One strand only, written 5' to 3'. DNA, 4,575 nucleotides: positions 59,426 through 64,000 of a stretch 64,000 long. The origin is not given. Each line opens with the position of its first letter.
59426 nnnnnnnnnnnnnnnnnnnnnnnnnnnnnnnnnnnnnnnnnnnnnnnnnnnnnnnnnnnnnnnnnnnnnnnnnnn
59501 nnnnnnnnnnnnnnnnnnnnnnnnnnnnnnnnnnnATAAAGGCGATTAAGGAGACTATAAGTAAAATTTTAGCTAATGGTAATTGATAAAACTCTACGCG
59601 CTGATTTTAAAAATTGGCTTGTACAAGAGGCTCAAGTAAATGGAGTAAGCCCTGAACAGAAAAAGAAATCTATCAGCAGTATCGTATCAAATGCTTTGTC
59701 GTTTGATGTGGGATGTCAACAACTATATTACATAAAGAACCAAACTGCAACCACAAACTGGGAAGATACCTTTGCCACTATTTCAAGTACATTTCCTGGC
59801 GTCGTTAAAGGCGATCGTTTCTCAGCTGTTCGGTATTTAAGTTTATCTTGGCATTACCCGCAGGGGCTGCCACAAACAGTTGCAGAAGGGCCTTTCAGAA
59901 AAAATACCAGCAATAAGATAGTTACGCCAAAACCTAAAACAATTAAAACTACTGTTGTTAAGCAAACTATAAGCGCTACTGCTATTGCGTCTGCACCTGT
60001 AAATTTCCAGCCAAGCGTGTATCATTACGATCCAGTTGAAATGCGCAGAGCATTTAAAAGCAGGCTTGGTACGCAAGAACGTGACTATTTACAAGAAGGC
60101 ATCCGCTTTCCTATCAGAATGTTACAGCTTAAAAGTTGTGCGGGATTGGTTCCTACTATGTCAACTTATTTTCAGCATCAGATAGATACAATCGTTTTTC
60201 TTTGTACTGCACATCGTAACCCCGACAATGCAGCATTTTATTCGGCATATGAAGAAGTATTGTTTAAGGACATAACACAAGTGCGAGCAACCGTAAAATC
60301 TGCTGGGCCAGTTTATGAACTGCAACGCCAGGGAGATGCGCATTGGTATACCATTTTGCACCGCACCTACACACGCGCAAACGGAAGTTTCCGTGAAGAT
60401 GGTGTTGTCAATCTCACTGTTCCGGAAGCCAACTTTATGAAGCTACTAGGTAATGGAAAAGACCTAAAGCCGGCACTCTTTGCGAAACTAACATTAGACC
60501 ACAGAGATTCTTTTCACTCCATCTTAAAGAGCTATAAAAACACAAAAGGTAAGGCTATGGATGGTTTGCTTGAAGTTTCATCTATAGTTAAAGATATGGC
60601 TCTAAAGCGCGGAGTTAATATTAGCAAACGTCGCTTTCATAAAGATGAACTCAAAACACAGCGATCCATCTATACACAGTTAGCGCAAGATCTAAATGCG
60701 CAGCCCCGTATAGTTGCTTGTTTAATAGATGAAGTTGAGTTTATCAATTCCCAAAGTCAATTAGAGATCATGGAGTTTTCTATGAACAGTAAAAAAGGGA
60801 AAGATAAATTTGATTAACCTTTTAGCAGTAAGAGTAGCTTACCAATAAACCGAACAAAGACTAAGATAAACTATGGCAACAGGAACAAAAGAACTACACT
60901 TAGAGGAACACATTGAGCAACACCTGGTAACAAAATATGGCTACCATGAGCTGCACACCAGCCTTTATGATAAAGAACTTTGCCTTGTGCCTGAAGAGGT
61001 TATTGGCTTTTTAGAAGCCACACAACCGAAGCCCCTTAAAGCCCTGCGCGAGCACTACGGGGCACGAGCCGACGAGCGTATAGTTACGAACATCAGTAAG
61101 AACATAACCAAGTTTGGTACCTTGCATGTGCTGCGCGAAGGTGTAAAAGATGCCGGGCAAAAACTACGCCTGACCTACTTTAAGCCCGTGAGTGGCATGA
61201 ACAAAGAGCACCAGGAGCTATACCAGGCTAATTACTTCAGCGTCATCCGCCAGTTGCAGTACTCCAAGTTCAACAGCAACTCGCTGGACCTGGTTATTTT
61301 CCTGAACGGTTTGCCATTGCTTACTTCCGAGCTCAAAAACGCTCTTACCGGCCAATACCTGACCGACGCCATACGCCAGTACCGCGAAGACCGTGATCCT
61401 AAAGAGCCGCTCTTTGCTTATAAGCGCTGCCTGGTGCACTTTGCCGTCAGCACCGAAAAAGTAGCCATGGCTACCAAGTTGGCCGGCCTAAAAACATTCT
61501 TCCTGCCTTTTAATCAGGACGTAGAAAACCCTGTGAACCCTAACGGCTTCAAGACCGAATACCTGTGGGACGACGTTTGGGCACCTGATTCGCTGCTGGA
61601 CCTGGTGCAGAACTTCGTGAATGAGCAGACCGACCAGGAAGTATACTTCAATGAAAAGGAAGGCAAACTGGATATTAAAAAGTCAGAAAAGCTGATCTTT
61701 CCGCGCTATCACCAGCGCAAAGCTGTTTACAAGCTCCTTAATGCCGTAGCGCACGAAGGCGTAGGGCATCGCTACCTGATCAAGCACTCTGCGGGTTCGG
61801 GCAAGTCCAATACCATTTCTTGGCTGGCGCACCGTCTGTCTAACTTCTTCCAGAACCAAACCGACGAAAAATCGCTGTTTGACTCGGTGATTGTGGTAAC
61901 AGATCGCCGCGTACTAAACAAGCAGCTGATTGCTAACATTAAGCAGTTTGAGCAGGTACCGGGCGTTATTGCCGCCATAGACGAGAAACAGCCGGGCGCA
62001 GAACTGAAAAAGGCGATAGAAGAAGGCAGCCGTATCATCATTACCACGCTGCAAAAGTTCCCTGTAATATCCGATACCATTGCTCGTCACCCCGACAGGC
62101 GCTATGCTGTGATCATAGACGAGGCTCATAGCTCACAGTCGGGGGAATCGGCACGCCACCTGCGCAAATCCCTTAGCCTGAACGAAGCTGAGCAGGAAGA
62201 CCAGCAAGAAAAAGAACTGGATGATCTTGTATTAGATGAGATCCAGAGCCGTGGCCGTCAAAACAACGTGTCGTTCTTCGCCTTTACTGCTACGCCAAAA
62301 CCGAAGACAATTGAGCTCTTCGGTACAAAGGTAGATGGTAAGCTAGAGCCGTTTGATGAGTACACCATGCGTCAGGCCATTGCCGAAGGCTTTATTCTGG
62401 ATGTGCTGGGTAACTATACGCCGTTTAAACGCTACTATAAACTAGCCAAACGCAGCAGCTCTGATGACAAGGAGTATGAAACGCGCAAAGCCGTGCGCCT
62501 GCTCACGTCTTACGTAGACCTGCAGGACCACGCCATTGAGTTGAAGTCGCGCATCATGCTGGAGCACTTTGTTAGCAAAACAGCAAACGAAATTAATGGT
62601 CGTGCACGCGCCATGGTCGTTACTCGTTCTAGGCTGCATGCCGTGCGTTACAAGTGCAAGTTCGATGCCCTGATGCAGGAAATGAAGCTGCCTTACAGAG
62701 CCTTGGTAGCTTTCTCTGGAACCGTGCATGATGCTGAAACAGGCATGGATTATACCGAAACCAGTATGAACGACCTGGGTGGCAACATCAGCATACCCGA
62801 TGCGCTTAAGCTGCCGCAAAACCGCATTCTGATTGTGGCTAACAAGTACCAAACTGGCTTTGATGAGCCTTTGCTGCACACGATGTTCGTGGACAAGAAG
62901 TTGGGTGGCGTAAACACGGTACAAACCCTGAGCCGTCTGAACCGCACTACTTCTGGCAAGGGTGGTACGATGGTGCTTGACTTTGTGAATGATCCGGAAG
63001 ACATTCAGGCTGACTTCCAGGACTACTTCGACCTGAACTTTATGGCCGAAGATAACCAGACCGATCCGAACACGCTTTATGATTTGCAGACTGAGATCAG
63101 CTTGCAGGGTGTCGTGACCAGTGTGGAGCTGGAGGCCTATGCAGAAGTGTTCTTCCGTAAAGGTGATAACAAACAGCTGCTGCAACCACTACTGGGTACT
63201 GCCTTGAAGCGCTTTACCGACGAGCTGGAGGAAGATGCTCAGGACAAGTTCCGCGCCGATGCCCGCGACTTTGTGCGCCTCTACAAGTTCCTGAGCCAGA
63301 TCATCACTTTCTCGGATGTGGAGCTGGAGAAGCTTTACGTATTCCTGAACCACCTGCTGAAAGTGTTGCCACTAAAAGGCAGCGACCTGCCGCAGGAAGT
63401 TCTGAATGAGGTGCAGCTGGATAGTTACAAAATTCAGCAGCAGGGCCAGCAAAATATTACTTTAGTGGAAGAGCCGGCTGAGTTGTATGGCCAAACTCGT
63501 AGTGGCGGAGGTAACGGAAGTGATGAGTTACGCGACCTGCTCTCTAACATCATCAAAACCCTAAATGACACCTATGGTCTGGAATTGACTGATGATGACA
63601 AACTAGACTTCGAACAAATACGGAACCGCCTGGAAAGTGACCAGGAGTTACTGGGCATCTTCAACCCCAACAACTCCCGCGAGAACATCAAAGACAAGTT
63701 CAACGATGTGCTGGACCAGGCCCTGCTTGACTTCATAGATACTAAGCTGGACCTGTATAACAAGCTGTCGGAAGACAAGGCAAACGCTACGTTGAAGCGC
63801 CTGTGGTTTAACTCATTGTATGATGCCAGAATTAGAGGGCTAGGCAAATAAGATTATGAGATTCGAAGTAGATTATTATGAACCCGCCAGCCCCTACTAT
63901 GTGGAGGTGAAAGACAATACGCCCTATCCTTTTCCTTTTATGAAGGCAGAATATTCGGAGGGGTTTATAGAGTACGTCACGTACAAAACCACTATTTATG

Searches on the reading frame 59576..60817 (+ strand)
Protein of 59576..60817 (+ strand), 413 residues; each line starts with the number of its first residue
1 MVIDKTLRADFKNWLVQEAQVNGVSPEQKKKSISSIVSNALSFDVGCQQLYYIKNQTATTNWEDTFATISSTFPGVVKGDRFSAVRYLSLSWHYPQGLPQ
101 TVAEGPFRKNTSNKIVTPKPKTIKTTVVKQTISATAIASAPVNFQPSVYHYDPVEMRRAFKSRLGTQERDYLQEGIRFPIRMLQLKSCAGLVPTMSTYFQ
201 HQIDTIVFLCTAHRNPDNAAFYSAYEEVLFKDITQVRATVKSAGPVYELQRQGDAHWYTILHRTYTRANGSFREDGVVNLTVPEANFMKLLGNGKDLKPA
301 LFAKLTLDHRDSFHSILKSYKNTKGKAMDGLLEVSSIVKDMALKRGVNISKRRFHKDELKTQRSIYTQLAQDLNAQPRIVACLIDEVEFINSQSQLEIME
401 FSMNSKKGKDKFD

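Call 6: search_protein_families(library=pfam, proteins=[window:59576-60817:+], max_evalue=0.001)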
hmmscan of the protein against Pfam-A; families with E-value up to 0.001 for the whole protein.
window:59576-60817:+ (413 aa): 0 families

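Call 7: search_protein_families(library=padloc, proteins=[window:59576-60817:+], max_evalue=0.001)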
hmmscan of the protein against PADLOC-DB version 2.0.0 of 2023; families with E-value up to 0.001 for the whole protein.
window:59576-60817:+ (413 aa): 0 families

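Call 73: search_protein_families(library=pfam, proteins=[window:59576-60817:+], max_evalue=1)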
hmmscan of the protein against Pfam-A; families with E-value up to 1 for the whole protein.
window:59576-60817:+ (413 aa): 0 families

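Call 74: search_protein_families(library=ncbifam, proteins=[window:59576-60817:+], max_evalue=0.01)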
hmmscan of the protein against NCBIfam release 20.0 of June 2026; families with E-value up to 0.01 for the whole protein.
window:59576-60817:+ (413 aa): 0 families

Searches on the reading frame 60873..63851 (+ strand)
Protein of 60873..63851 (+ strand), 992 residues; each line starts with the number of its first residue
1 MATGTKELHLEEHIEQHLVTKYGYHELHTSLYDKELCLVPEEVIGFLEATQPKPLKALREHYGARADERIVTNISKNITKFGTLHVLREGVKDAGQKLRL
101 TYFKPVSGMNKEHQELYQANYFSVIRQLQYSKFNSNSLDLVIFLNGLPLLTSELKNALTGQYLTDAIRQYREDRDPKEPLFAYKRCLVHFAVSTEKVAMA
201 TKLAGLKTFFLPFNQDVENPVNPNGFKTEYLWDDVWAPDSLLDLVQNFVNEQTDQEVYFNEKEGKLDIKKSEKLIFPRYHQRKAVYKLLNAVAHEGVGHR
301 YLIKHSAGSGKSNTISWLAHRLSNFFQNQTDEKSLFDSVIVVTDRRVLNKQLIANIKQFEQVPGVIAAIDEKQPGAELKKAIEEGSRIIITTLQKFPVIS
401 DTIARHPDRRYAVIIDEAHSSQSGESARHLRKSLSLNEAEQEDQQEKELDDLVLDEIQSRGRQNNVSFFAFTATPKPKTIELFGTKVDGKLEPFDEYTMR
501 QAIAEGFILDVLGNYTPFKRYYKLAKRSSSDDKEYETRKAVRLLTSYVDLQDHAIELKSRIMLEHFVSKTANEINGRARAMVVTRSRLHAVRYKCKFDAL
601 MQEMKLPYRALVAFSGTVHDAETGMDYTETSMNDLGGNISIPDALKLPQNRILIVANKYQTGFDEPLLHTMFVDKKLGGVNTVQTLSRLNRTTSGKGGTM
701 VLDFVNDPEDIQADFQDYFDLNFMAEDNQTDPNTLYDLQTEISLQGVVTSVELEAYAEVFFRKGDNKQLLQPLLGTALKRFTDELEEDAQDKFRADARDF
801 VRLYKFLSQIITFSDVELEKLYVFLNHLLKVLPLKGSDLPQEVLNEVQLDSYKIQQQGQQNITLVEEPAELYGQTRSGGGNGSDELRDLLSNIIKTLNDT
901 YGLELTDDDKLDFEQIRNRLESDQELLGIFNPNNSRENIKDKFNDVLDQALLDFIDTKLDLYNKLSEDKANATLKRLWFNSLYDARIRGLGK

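Call 6: search_protein_families(library=pfam, proteins=[window:60873-63851:+], max_evalue=0.001)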
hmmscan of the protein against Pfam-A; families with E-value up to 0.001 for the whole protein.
window:60873-63851:+ (992 aa): 5 families
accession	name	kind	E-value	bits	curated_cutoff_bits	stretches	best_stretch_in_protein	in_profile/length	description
PF18766.7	SWI2_SNF2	-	1.5e-24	87.3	26.7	1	280-435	1-144/221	SWI2/SNF2 ATPase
PF04851.21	ResIII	-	3.3e-16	60.1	22.5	1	277-433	4-149/164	Type III restriction enzyme, res subunit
PF04313.20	HSDR_N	-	6.1e-15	56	25.1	1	20-204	17-194/198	Type I restriction enzyme R protein N terminus (HSDR_N)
PF22679.2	T1R_D3-like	-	5.1e-11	43.7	27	1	651-696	102-148/158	Type I restriction enzyme subunit R domain 3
PF00270.35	DEAD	-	3.1e-09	37.2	26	1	281-481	4-165/167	DEAD/DEAH box helicase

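Call 7: search_protein_families(library=padloc, proteins=[window:60873-63851:+], max_evalue=0.001)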
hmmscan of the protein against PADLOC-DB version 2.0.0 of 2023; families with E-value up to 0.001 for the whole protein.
window:60873-63851:+ (992 aa): 7 families
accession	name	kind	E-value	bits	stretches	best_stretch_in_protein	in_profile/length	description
PDLC03040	REase_I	-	1.1e-39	134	1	119-722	116-697/1029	Type I restriction enzyme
PDLC03048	REase_I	-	1.5e-25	87.5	2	117-433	98-395/976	Type I restriction enzyme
PDLC03041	REase_I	-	2.8e-16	56.7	2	275-435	310-474/1099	Type I restriction enzyme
PDLC03044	REase_I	-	2.6e-11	40.2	2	649-718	630-700/1034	Type I restriction enzyme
PDLC03045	REase_I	-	4.5e-08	29.5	1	302-431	288-408/995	Type I restriction enzyme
PDLC02707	PbeA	-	6.7e-08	29.6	1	246-433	222-402/672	PbeA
PDLC03046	REase_I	-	1.4e-07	27.9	1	653-726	677-748/1025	Type I restriction enzyme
